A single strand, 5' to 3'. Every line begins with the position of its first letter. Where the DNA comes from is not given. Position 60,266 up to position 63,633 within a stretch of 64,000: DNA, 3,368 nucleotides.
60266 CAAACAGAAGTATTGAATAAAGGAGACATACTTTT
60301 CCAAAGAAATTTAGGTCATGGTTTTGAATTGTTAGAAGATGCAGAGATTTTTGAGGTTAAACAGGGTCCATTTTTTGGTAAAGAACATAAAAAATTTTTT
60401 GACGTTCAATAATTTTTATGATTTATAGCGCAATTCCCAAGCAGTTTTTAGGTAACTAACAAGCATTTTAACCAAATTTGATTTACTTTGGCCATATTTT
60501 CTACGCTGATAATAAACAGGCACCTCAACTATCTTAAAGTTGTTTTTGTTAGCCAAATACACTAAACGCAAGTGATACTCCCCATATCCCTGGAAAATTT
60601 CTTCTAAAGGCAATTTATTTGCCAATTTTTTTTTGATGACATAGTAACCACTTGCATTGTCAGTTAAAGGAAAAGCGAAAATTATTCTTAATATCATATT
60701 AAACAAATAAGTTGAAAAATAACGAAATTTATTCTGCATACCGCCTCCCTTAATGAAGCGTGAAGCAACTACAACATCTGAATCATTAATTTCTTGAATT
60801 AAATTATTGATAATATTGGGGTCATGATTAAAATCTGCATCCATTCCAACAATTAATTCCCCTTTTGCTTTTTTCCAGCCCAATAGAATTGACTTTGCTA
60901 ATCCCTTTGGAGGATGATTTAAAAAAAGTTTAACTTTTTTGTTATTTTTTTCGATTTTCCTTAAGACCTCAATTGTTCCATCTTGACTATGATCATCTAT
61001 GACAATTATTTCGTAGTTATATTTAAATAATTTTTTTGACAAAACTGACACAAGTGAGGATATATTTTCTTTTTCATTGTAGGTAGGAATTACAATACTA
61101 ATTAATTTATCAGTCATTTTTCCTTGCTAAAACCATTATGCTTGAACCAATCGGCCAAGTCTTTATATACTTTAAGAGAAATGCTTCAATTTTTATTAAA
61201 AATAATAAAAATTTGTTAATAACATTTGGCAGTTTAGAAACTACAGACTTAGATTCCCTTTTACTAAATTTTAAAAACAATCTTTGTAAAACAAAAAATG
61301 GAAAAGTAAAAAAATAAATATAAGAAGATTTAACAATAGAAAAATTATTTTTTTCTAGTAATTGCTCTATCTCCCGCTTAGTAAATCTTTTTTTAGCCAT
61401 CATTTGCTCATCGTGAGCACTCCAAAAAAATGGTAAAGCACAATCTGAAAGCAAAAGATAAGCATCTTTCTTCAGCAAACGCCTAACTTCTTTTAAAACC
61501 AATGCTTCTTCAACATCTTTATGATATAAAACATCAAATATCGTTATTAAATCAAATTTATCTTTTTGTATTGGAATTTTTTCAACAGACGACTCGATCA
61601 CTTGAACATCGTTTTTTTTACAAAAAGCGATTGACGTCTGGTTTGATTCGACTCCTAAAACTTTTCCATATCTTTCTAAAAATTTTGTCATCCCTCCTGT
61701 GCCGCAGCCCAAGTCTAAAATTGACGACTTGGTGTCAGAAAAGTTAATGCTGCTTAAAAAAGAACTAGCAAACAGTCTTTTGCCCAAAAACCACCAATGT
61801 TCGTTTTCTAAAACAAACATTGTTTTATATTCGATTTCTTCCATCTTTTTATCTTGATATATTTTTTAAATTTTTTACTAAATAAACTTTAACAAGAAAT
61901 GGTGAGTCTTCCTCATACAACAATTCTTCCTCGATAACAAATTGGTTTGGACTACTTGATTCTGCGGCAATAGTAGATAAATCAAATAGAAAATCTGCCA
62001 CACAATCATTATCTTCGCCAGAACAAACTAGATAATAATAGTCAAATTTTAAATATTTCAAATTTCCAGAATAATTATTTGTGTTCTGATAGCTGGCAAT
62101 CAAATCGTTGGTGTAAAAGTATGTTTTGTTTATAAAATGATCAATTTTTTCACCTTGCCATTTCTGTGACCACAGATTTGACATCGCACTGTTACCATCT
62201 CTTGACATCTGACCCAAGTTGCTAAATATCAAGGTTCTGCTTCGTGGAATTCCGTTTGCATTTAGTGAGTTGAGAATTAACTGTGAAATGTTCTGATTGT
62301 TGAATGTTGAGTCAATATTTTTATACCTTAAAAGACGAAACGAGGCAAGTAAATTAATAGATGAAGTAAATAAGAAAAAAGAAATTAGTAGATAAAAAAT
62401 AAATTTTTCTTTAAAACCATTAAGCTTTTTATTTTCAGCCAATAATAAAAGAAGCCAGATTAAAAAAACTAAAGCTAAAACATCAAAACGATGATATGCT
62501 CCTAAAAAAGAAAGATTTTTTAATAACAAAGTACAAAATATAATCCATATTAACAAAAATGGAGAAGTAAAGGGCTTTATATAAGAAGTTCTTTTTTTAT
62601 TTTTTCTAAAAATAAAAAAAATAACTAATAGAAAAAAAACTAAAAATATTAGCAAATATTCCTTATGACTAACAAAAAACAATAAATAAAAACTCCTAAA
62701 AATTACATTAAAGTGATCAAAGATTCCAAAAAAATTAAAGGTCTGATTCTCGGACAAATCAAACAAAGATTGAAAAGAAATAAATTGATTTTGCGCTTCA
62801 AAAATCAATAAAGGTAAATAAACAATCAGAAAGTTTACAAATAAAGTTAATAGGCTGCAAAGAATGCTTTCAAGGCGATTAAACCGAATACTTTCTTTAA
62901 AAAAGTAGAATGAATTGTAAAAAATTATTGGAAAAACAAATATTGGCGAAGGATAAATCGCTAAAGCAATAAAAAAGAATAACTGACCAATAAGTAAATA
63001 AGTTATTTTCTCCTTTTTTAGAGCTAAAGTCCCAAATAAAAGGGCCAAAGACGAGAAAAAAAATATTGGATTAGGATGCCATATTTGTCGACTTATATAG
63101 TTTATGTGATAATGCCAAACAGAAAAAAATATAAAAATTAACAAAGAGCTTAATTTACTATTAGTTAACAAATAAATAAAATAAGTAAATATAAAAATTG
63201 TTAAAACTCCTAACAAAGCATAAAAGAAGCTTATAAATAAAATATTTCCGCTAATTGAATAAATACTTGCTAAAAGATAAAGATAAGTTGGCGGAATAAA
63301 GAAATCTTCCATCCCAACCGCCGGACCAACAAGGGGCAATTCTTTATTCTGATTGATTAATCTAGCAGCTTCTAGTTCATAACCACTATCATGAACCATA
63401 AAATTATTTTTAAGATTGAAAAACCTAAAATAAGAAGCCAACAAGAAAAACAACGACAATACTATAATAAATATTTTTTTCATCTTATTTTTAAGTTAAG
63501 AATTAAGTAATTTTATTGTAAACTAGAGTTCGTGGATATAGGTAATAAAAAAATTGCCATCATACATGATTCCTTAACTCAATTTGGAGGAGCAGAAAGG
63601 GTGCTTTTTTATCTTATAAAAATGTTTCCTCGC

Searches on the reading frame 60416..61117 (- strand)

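Call 12: search_protein_families(library=pfam, proteins=[window:60416-61117:-], max_evalue=0.01)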
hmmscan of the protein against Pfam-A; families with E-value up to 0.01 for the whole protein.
window:60416-61117:- (233 aa): 4 families
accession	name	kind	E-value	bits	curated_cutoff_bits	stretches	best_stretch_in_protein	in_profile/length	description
PF00535.33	Glycos_transf_2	-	1.3e-28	100.4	23.3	1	7-166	1-164/168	Glycosyl transferase family 2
PF10111.15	Glyco_tranf_2_2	-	2.7e-10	40.6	27.3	1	7-100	1-96/276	Glycosyltransferase like family 2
PF13641.12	Glyco_tranf_2_3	-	3.2e-06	27.8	27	1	6-115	3-116/230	Glycosyltransferase like family 2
PF13506.12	Glyco_transf_21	-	0.0056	16.6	21.7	1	77-148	22-93/174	Glycosyl transferase family 21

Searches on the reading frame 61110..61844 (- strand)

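Call 12: search_protein_families(library=pfam, proteins=[window:61110-61844:-], max_evalue=0.01)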
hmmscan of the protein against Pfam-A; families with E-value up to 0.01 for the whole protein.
window:61110-61844:- (244 aa): 13 families
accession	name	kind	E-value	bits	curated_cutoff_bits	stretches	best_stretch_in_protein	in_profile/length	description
PF13847.12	Methyltransf_31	-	4.5e-18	65.8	27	1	39-166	4-144/145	Methyltransferase domain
PF08241.18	Methyltransf_11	-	4.4e-16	59.7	21.2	1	43-131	1-94/95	Methyltransferase domain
PF13649.12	Methyltransf_25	-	4.1e-15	56.7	27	1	42-126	1-95/97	Methyltransferase domain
PF13489.12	Methyltransf_23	-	3e-14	53.5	27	1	36-172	20-163/164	Methyltransferase domain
PF08242.18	Methyltransf_12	-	6.6e-10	40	30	1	43-129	1-97/98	Methyltransferase domain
PF07021.18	MetW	-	5.8e-06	26.5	21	1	38-124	13-102/193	Methionine biosynthesis protein MetW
PF01209.24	Ubie_methyltran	-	1.1e-05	25.3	20.1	1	29-130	38-149/233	ubiE/COQ5 methyltransferase family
PF05219.18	DREV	-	4.7e-05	23.1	26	1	8-139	69-192/265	DREV methyltransferase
PF05401.17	NodS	-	8e-05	23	24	1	37-132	42-144/201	Nodulation protein S (NodS)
PF09445.16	Methyltransf_15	-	0.0003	20.8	22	1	41-85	3-47/165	RNA cap guanine-N2 methyltransferase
PF01728.25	FtsJ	-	0.00068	20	24.1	1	33-136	16-100/181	FtsJ-like methyltransferase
PF05175.20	MTS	-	0.0029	17.7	23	1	36-79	29-75/170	Methyltransferase small domain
PF03141.22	Methyltransf_29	-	0.0029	16.7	23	1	29-173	108-251/506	Putative S-adenosyl-L-methionine-dependent methyltransferase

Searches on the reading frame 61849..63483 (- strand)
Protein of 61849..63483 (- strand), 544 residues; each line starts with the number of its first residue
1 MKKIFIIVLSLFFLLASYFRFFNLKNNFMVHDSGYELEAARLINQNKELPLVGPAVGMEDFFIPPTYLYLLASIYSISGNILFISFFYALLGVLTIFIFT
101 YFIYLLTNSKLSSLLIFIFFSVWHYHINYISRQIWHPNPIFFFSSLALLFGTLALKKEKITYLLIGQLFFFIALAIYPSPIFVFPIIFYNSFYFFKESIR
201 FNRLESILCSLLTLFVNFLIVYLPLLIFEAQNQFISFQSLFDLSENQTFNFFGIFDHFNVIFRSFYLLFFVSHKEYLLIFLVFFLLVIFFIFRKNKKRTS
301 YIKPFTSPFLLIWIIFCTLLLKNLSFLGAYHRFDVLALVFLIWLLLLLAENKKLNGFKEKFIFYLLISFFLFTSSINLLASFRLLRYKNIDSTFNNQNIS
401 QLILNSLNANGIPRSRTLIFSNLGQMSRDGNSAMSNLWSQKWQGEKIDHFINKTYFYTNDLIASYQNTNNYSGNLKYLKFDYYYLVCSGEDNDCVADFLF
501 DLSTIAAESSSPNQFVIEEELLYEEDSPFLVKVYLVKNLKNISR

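Call 12: search_protein_families(library=pfam, proteins=[window:61849-63483:-], max_evalue=0.01)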
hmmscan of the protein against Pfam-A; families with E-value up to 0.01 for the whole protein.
window:61849-63483:- (544 aa): 0 families

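Call 50: find_encoding_contigs(protein=window:61849-63483:-, flank=10000, max_places=2)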
Protein window:61849-63483:- (544 aa): 15 contigs read that carry it; 2 places shown.
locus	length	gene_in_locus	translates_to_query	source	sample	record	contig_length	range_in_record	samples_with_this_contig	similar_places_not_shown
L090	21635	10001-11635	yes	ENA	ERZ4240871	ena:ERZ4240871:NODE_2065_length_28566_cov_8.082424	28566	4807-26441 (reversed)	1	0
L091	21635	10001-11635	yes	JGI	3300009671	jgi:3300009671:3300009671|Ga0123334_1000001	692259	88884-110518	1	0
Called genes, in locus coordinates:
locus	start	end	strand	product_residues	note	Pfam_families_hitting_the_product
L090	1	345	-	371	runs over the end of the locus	PF00534:Glycos_transf_1, PF13692:Glyco_trans_1_4 (weak)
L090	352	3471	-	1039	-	PF01011:PQQ (faint), PF13360:PQQ_2, PF13570:Beta-prop_ACSF4, PF13360:PQQ_2, PF25293:Beta-prop_EMC1_N (faint), PF13360:PQQ_2 (weak), PF16586:DUF5060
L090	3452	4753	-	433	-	PF04932:Wzy_C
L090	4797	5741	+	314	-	-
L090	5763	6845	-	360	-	PF13353:Fer4_12 (weak), PF04055:Radical_SAM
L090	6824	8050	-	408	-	PF13439:Glyco_transf_4 (weak), PF13692:Glyco_trans_1_4, PF13524:Glyco_trans_1_2 (weak), PF00534:Glycos_transf_1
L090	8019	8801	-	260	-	PF03808:Glyco_tran_WecG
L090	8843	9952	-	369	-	PF13439:Glyco_transf_4, PF20706:GT4-conflict, PF00534:Glycos_transf_1, PF13692:Glyco_trans_1_4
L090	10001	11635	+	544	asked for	-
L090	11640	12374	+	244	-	PF01209:Ubie_methyltran (weak), PF13489:Methyltransf_23, PF07021:MetW (weak), PF13847:Methyltransf_31, PF08241:Methyltransf_11, PF08242:Methyltransf_12, PF13649:Methyltransf_25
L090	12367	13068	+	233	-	PF00535:Glycos_transf_2, PF10111:Glyco_tranf_2_2, PF13641:Glyco_tranf_2_3 (weak)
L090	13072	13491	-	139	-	-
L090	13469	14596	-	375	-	PF00155:Aminotran_1_2 (weak), PF01041:DegT_DnrJ_EryC1, PF00266:Aminotran_5, PF01053:Cys_Met_Meta_PP (weak), PF01212:Beta_elim_lyase (weak)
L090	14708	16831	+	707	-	PF04932:Wzy_C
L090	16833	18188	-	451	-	PF00162:PGK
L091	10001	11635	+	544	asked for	-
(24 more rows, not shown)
